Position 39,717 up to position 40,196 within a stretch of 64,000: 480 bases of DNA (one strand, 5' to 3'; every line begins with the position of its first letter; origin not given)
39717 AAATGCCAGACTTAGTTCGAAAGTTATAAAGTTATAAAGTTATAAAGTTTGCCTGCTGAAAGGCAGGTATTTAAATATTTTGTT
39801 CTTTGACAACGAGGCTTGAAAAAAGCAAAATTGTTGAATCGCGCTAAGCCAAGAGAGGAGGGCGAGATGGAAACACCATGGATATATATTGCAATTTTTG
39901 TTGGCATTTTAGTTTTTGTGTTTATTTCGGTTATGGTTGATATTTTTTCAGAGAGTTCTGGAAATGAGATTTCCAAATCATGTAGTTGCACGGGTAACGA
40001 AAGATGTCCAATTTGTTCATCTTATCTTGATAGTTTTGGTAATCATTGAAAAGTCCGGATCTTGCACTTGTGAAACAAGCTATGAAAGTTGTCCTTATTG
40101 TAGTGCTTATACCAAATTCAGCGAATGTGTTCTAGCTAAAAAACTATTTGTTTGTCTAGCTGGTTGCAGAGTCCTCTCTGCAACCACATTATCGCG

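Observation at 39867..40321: Cys-rich membrane peptide with duplicated module in a shifted frame, followed by twin hairpins with complementary loops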

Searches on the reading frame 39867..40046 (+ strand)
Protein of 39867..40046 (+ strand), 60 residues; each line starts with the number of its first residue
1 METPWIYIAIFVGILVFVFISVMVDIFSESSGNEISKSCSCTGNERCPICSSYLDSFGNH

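Call 9: find_encoding_contigs(protein=window:39867-40046:+, flank=6000, max_places=10)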
Protein window:39867-40046:+ (60 aa): no gene with exactly this product is on record in the collection.

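Call 53: search_protein_representatives(protein=window:39867-40046:+)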
Query: 60 residues. Proteins with E-value up to 0.001 (for the whole library): 2; up to 1e-10: 0; up to 1e-30: 0. The best 2 are listed.
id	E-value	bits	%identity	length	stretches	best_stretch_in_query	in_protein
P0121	1.6e-10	56.6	36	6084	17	29-56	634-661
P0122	5.6e-04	36.1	36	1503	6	21-51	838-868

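Call 62: search_protein_families(library=pfam, proteins=[window:39867-40046:+], max_evalue=0.01)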
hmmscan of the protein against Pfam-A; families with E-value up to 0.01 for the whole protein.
window:39867-40046:+ (60 aa): 0 families

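Call 70: find_homologous_proteins(query=A3, max_evalue=1)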
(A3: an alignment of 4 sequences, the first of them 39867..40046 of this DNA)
Query A3 (4 sequences) (60 aa, profile of the alignment): 1 proteins with E <= 1 among 22 candidates.
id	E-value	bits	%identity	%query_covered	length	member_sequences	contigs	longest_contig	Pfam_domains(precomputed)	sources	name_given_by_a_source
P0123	8.0e-28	114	38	80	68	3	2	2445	-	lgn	-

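Call 71: find_encoding_contigs(protein=P0123, flank=3000, max_places=6)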
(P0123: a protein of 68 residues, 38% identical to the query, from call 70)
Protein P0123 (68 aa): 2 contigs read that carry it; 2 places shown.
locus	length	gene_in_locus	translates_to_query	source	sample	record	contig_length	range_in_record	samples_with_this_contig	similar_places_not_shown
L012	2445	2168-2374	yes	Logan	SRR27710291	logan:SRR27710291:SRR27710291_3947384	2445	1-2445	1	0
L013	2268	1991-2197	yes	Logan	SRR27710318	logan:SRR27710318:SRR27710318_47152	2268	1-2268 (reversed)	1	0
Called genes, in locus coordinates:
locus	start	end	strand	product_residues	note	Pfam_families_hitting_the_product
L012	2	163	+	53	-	?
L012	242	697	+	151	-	PF00571:CBS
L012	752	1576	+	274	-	PF01149:Fapy_DNA_glyco, PF06831:H2TH, PF06827:zf-FPG_IleRS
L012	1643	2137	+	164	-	-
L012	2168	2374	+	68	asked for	-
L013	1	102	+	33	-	?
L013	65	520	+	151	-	PF00571:CBS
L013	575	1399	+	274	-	PF01149:Fapy_DNA_glyco, PF06831:H2TH, PF06827:zf-FPG_IleRS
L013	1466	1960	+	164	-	-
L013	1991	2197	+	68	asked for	-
